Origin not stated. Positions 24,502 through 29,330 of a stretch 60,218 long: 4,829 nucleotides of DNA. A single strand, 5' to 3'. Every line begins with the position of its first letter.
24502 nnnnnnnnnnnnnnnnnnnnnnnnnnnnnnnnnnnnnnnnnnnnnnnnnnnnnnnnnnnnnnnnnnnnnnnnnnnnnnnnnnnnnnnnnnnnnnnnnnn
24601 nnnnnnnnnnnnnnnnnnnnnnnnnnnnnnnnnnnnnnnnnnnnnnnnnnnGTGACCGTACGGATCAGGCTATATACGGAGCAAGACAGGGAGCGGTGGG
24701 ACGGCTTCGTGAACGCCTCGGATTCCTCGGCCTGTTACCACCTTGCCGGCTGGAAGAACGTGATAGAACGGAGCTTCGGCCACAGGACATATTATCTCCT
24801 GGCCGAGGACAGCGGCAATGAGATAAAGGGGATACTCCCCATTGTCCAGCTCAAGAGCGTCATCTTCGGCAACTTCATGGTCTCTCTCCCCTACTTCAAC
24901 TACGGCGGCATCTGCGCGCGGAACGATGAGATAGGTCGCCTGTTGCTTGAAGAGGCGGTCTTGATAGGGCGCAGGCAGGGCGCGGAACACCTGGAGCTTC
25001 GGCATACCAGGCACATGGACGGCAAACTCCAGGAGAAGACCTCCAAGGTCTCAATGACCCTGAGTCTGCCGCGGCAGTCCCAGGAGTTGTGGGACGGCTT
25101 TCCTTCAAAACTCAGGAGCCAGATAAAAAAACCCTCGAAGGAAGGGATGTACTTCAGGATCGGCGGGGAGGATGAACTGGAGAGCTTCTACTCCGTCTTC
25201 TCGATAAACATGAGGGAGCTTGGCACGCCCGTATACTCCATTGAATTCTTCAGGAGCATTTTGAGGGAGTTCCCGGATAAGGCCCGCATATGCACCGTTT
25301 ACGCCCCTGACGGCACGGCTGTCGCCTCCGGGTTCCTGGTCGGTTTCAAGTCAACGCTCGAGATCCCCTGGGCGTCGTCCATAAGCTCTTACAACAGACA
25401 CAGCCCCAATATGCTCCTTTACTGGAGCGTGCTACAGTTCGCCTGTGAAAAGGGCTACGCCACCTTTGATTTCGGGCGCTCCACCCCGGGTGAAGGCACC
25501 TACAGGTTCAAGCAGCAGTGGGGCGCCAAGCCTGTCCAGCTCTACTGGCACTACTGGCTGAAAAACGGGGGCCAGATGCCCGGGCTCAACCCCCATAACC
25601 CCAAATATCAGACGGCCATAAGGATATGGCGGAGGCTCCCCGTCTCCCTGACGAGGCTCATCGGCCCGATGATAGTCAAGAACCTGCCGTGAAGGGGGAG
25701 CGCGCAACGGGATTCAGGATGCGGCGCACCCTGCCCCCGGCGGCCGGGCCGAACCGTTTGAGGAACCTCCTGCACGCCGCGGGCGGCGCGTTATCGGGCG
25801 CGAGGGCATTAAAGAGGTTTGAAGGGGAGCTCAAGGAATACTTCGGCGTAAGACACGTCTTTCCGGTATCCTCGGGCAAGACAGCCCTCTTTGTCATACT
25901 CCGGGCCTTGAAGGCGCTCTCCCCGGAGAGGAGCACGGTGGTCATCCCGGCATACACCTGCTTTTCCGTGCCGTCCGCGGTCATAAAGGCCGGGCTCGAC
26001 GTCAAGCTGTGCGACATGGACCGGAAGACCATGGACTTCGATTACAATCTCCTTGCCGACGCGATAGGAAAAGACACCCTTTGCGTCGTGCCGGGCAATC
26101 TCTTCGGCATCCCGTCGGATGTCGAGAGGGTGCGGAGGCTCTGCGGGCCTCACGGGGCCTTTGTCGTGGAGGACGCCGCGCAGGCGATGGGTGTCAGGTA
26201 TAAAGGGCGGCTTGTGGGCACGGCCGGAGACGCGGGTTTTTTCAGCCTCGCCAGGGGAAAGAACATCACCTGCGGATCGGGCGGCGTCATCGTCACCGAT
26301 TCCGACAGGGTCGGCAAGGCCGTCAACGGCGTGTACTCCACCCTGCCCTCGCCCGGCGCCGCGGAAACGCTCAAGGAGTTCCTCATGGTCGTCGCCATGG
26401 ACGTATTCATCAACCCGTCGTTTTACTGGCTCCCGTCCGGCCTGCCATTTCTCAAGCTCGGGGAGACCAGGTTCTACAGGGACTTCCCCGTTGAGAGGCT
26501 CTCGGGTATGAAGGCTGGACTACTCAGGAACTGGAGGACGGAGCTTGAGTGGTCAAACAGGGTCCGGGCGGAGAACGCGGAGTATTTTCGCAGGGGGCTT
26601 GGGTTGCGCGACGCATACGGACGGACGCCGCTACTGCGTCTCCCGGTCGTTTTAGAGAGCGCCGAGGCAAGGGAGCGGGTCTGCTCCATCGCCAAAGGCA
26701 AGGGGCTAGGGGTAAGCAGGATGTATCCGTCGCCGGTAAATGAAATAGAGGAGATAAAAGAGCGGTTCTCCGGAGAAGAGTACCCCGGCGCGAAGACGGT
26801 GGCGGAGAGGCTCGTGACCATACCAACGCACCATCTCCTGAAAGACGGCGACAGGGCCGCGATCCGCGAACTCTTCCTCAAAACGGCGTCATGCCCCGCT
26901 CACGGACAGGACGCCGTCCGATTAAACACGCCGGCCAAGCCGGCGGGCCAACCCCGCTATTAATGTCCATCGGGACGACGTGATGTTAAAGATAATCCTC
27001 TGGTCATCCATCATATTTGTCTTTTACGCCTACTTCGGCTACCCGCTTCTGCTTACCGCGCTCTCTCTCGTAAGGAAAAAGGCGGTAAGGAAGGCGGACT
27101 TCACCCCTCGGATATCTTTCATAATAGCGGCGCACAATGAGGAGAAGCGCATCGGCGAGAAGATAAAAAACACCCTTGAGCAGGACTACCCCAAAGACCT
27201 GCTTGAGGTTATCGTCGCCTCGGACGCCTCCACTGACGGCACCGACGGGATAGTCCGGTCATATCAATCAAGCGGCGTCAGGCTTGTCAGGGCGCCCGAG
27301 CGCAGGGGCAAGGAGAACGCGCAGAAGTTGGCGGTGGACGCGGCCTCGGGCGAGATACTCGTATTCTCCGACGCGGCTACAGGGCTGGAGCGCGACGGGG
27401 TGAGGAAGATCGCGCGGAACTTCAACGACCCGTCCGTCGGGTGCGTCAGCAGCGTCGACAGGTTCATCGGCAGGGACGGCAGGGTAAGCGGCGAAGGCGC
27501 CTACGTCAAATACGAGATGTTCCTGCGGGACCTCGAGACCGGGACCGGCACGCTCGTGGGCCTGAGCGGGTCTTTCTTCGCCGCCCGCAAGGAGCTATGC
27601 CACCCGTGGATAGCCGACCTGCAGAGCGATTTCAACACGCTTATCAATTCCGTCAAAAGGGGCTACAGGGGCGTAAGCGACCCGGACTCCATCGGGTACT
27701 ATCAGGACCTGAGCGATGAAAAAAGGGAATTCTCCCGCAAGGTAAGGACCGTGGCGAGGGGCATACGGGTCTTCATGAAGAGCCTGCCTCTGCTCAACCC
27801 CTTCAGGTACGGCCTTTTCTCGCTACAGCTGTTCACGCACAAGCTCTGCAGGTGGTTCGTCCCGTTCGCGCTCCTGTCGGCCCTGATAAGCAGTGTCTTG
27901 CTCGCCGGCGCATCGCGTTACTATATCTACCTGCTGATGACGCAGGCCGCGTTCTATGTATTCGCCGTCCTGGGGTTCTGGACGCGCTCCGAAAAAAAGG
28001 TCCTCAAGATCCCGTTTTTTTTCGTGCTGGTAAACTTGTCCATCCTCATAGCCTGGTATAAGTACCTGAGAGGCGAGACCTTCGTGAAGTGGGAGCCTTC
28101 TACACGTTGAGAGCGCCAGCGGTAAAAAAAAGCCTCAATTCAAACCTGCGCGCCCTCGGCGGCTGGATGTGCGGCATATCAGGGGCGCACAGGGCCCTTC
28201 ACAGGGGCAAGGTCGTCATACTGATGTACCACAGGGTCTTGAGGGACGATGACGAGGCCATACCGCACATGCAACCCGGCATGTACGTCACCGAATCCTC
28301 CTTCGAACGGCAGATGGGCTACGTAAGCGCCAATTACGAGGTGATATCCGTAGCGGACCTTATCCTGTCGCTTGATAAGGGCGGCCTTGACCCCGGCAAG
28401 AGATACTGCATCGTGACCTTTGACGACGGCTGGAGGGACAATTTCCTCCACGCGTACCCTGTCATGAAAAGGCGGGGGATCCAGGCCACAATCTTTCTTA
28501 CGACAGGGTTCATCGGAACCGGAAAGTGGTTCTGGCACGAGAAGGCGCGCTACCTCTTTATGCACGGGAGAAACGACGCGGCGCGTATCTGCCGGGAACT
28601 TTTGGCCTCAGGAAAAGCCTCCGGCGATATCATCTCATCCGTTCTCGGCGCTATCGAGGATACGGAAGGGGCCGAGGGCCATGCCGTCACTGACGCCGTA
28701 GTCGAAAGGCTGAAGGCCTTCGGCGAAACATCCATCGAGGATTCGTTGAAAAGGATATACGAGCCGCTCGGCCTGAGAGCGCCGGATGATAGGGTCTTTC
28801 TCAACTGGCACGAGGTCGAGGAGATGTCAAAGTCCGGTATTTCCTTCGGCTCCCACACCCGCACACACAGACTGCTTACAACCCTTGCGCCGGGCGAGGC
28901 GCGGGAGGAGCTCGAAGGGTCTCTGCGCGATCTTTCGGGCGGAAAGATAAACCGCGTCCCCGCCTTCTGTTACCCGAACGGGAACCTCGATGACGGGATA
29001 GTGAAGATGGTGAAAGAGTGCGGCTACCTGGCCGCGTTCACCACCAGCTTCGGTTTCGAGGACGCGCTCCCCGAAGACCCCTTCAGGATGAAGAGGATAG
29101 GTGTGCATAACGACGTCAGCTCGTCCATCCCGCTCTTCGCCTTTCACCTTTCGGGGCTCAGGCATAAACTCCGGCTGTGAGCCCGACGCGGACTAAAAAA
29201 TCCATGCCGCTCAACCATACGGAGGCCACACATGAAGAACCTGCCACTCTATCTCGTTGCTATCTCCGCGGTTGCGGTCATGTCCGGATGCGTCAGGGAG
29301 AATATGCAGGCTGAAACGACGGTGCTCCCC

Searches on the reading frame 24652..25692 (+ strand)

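Call 8: search_protein_families(library=ncbifam, proteins=[window:24652-25692:+], max_evalue=0.00001)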
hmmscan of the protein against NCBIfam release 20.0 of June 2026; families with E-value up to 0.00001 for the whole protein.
window:24652-25692:+ (346 aa): 2 families
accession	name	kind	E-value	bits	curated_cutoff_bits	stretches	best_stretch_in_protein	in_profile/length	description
TIGR03019.1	pepcterm_femAB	equivalog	2.1e-116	388.6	260.35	1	15-346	2-330/330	FemAB family XrtA/PEP-CTERM system-associated protein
NF047883.1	UAcmpLyAlTFemX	equivalog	9.9e-08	31.6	500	1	135-289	152-310/337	UDP-N-acetylmuramoylpentapeptide-lysine N(6)-alanyltransferase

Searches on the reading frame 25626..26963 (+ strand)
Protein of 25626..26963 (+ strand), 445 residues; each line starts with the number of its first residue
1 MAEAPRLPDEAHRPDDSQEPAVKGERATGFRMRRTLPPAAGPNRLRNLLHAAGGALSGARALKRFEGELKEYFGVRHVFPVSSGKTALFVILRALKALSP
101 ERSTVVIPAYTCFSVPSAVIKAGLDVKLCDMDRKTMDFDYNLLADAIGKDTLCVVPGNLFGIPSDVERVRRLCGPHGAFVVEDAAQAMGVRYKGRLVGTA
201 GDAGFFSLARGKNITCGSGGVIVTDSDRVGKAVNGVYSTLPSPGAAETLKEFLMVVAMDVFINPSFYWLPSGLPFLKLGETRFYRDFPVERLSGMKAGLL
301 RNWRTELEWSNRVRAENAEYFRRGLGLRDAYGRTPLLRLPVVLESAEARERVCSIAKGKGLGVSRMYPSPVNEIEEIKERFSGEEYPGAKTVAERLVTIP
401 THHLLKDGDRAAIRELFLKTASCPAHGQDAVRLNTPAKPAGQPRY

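Call 8: search_protein_families(library=ncbifam, proteins=[window:25626-26963:+], max_evalue=0.00001)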
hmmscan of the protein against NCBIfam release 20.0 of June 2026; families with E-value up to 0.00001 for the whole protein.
window:25626-26963:+ (445 aa): 7 families
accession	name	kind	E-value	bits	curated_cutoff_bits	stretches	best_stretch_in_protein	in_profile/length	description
TIGR03588.1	PseC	equivalog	4.1e-29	101.7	423.5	1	58-231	28-205/380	UDP-4-amino-4,6-dideoxy-N-acetyl-beta-L-altrosamine transaminase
NF008687.0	PRK11706.1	equivalog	7.3e-28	97.4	375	1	63-228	34-197/375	dTDP-4-amino-4,6-dideoxygalactose transaminase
NF008658.2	PRK11658.1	equivalog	1.1e-26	93.4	631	1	62-233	35-203/379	UDP-4-amino-4-deoxy-L-arabinose aminotransferase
TIGR04181.1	NHT_00031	hypoth_equivalog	2.4e-25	89.2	420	1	61-233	31-217/359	LegC family aminotransferase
TIGR04427.1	PLP_DesI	equivalog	9.3e-23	81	650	1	63-234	55-222/390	dTDP-4-dehydro-6-deoxyglucose aminotransferase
NF011936.0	PRK15407.1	equivalog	2.6e-22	79.1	423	1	56-234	61-245/440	lipopolysaccharide biosynthesis protein RfbH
TIGR02379.1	ECA_wecE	subfamily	5.2e-22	78.1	434.85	1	101-228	70-198/376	dTDP-4-amino-4,6-dideoxy-D-glucose transaminase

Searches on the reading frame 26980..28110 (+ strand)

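Call 8: search_protein_families(library=ncbifam, proteins=[window:26980-28110:+], max_evalue=0.00001)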
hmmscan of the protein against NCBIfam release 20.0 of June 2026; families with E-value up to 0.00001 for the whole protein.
window:26980-28110:+ (376 aa): 15 families
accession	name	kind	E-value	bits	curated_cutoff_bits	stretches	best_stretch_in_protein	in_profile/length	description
TIGR03937.1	PgaC_IcaA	equivalog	5.7e-15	55.2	422.3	1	31-161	33-164/407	poly-beta-1,6-N-acetyl-D-glucosamine synthase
TIGR03965.1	mycofact_glyco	equivalog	1.4e-13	50.6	280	1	30-157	62-188/467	mycofactocin biosynthesis glycosyltransferase MftF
NF041865.1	EpsU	equivalog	2.2e-11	43.4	700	1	17-132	13-125/394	exopolysaccharide biosynthesis GT2 family glycosyltransferase EpsU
TIGR04242.1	nodulat_NodC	equivalog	9.5e-11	41.3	550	1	33-156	38-164/395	chitooligosaccharide synthase NodC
TIGR03111.1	glyc2_xrt_Gpos1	hypoth_equivalog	4.1e-10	39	363.95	1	4-159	6-168/439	TIGR03111 family XrtG-associated glycosyltransferase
NF041875.1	EPS_EpsD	equivalog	6.7e-09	35.6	370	1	45-131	1-87/325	exopolysaccharide biosynthesis glycosyltransferase EpsD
TIGR03472.1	HpnI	equivalog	1.1e-08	34.4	310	1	19-176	14-179/373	bacteriohopanetetrol glucosamine biosynthesis glycosyltransferase HpnI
TIGR04283.1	glyco_like_mftF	equivalog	1.6e-08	34.4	182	1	45-150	1-99/221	TIGR04283 family arsenosugar biosynthesis glycosyltransferase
TIGR03469.1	HpnB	hypoth_equivalog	2.4e-08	33.4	379.25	1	28-95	29-95/386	hopene-associated glycosyltransferase HpnB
NF050050.1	ProtGlycPglI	equivalog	5.4e-08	32.6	500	1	43-154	2-114/306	GalNAc(5)-diNAcBac-PP-undecaprenol beta-1,3-glucosyltransferase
NF047683.1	TeichurnBiosyTuaG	equivalog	2.8e-07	30.5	400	1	41-139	4-102/252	teichuronic acid biosynthesis protein TuaG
NF038299.1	EPS_HpsN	equivalog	4.7e-07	29.1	425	1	43-157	1-116/317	hormogonium polysaccharide biosynthesis glycosyltransferase HpsN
NF007482.0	PRK10073.1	equivalog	9e-07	28.2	423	1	42-133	5-95/334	glycosyltransferase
NF010496.0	PRK13915.1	equivalog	5e-06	25.8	262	1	38-133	26-126/307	glucosyl-3-phosphoglycerate synthase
NF038302.1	EPS_HpsE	equivalog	6.3e-06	25.4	300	0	45-144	3-107/307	hormogonium polysaccharide biosynthesis glycosyltransferase HpsE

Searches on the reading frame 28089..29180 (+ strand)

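Call 8: search_protein_families(library=ncbifam, proteins=[window:28089-29180:+], max_evalue=0.00001)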
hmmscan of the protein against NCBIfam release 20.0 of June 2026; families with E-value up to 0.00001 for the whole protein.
window:28089-29180:+ (363 aa): 5 families
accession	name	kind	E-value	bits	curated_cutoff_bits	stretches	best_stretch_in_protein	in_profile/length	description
TIGR03938.2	deacetyl_PgaB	equivalog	2.2e-13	49.4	321.9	1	42-143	3-102/621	poly-beta-1,6-N-acetyl-D-glucosamine N-deacetylase PgaB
NF011176.0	PRK14581.1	equivalog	3e-09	35.6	1091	0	33-135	40-137/673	poly-beta-1,6-N-acetyl-D-glucosamine N-deacetylase PgaB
TIGR03933.1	PIA_icaB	equivalog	2.6e-08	33.7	248.35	0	66-146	34-113/245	intercellular adhesin biosynthesis polysaccharide N-deacetylase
NF011177.0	PRK14582.1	equivalog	2.7e-08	32.6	923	0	35-133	42-135/671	poly-beta-1,6-N-acetyl-D-glucosamine N-deacetylase PgaB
TIGR02764.1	spore_ybaN_pdaB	equivalog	1.4e-06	28.3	237.4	0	242-314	50-122/191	polysaccharide deacetylase family sporulation protein PdaB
